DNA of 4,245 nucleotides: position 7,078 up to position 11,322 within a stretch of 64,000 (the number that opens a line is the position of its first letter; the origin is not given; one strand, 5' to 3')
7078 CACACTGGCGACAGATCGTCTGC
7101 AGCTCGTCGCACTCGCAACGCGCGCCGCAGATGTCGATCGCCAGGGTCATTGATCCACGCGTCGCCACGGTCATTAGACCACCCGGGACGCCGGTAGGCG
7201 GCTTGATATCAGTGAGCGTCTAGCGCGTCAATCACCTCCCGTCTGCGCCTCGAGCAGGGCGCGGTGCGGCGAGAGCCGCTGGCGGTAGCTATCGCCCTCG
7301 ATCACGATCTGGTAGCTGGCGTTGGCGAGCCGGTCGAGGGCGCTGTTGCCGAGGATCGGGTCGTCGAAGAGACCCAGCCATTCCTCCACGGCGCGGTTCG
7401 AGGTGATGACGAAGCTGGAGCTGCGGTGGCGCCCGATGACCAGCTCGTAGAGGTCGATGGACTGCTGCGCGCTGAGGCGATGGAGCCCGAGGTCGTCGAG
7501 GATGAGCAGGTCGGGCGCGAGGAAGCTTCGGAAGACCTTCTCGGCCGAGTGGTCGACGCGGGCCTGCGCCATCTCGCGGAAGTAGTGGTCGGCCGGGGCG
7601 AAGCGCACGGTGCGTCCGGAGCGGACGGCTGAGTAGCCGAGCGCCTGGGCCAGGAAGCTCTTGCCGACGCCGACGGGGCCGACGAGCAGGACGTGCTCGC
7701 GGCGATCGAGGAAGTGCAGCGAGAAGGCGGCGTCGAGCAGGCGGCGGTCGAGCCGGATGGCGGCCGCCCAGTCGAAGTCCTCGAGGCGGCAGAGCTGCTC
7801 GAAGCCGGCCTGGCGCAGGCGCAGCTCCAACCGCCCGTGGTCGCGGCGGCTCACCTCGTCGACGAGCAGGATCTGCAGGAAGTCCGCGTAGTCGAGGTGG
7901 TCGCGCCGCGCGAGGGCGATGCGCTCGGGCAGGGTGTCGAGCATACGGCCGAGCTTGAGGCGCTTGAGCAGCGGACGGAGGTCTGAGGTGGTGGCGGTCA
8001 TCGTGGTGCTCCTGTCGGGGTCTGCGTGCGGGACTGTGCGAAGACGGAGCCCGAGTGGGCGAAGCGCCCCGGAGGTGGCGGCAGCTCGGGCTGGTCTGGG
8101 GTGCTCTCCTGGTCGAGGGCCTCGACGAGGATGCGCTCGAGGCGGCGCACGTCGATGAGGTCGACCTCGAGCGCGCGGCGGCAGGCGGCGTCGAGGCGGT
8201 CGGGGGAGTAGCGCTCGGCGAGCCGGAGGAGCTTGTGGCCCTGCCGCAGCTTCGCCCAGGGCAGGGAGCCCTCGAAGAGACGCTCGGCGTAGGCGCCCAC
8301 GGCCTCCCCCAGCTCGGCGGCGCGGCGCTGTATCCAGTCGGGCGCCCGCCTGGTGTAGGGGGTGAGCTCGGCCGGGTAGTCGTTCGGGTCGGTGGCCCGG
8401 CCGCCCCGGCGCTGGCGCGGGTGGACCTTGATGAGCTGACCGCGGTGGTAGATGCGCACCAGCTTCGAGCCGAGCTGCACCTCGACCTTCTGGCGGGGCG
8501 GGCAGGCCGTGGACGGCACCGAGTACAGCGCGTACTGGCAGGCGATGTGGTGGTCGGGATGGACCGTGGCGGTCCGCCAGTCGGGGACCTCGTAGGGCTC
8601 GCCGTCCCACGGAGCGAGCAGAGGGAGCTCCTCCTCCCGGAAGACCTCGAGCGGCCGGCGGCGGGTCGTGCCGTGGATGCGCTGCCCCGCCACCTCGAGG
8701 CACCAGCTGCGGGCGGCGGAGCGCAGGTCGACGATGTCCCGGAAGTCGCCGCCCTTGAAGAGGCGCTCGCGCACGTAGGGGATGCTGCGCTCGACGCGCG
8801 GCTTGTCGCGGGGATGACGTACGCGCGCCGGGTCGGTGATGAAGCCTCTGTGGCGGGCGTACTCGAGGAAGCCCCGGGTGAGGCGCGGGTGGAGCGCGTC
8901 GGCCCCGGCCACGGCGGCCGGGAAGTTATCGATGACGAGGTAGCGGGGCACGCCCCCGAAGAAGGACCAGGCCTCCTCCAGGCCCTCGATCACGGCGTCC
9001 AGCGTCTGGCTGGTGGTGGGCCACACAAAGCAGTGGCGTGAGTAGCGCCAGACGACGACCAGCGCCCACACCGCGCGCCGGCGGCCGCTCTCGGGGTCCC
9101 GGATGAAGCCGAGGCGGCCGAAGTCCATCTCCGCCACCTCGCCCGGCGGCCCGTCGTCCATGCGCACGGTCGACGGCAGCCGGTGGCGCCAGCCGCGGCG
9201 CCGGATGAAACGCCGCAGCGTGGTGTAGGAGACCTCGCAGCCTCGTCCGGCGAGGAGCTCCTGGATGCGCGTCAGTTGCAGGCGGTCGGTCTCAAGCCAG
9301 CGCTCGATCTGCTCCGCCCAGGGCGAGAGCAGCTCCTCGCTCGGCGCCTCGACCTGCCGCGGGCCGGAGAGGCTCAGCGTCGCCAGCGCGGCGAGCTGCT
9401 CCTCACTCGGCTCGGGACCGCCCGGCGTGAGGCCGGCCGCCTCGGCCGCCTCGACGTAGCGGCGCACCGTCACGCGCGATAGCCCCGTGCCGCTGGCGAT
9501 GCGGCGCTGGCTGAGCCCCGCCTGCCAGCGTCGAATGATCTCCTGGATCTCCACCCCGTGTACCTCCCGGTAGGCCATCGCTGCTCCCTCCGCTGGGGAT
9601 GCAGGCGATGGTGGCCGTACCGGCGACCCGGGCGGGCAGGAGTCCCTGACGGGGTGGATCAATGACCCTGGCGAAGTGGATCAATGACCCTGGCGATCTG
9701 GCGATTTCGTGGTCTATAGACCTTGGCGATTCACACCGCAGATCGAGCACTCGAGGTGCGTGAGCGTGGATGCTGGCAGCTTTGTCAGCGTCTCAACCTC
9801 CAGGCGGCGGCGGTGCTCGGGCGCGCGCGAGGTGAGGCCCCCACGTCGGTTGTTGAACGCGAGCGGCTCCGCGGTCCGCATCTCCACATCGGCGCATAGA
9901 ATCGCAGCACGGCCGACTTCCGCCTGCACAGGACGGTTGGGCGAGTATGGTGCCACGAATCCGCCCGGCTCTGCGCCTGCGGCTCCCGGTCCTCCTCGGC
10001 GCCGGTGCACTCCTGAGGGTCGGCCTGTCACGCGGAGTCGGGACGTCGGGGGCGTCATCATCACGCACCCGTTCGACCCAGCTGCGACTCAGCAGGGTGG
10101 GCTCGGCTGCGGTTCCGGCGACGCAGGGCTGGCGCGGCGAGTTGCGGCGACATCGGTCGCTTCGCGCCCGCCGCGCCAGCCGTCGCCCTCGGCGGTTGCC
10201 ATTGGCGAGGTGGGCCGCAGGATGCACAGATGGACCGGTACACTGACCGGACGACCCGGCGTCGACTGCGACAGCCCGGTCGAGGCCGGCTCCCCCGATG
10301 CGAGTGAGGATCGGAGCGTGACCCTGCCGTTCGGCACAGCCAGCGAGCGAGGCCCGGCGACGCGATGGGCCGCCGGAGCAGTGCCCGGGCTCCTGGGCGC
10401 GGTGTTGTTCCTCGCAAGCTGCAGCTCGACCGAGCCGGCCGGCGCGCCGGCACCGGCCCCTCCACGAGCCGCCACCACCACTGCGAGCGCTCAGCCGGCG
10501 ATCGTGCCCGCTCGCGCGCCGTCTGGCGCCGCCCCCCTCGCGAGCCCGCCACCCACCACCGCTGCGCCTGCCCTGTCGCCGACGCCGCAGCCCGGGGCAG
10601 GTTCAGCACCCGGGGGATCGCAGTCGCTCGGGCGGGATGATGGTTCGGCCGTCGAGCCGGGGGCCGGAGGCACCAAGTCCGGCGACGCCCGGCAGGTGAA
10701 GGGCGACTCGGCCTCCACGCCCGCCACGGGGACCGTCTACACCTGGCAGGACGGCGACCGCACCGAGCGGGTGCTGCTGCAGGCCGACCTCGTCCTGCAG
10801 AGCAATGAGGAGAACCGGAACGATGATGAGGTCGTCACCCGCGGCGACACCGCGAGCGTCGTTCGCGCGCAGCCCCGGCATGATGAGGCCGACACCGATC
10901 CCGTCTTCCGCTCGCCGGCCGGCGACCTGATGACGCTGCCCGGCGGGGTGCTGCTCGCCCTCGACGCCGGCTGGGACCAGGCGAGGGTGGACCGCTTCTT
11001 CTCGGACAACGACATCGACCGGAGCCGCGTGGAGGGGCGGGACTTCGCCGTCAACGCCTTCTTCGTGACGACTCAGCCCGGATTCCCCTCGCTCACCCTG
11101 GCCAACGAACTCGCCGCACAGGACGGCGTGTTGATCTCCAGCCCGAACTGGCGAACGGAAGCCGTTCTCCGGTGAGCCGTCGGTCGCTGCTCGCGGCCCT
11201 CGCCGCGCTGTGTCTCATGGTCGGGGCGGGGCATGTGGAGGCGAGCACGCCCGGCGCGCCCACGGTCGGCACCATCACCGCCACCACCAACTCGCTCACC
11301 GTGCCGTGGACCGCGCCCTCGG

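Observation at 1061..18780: Divergent pair of giant secreted paralogues sharing a conserved, unusual C-terminal half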

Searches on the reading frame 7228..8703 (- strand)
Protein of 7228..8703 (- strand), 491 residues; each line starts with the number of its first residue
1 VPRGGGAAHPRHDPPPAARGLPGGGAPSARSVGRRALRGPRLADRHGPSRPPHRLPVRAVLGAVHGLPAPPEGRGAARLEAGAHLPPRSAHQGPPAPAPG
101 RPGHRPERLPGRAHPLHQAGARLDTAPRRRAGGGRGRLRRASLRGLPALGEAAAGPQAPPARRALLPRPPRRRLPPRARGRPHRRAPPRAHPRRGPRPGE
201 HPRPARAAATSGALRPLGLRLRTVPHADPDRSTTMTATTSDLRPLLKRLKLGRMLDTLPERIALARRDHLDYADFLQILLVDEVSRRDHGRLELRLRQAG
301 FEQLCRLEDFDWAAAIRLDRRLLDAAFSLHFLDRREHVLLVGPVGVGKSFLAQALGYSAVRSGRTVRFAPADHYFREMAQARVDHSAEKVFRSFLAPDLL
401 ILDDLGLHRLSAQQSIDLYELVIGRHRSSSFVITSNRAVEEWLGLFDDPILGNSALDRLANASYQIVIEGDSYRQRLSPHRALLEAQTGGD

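Call 16: search_protein_families(library=pfam, proteins=[window:7228-8703:-], max_evalue=0.001)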
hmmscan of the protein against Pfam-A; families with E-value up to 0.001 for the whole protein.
window:7228-8703:- (491 aa): 4 families
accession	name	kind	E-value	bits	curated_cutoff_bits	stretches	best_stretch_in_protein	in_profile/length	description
PF01695.23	IstB_IS21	-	3.6e-52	177.7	24.1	1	246-476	3-233/238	IstB-like ATP binding protein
PF00308.24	Bac_DnaA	-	1.1e-05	26.2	23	1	338-411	37-112/162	Bacterial DnaA ATPAse domain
PF13191.12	AAA_16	-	1.5e-05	26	32.6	1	321-389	10-85/167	AAA ATPase domain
PF20720.3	nSTAND3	-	0.00079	19.6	27.2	0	330-369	12-51/155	Novel STAND NTPase 3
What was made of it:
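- Checked: IS21 (IstA 7998..9662, IstB about 7228..8000, minus strand) lies between the genes (call 16).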

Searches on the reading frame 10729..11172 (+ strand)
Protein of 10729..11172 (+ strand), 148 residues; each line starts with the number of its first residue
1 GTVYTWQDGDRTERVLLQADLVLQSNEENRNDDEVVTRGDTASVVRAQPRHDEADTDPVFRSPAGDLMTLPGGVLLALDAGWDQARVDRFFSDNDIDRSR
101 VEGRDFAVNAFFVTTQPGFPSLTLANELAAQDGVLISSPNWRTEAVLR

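Call 69: search_protein_families(library=pfam, proteins=[window:10729-11172:+], max_evalue=10)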
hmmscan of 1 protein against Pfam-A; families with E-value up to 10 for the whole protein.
seq(148 aa): 0 families
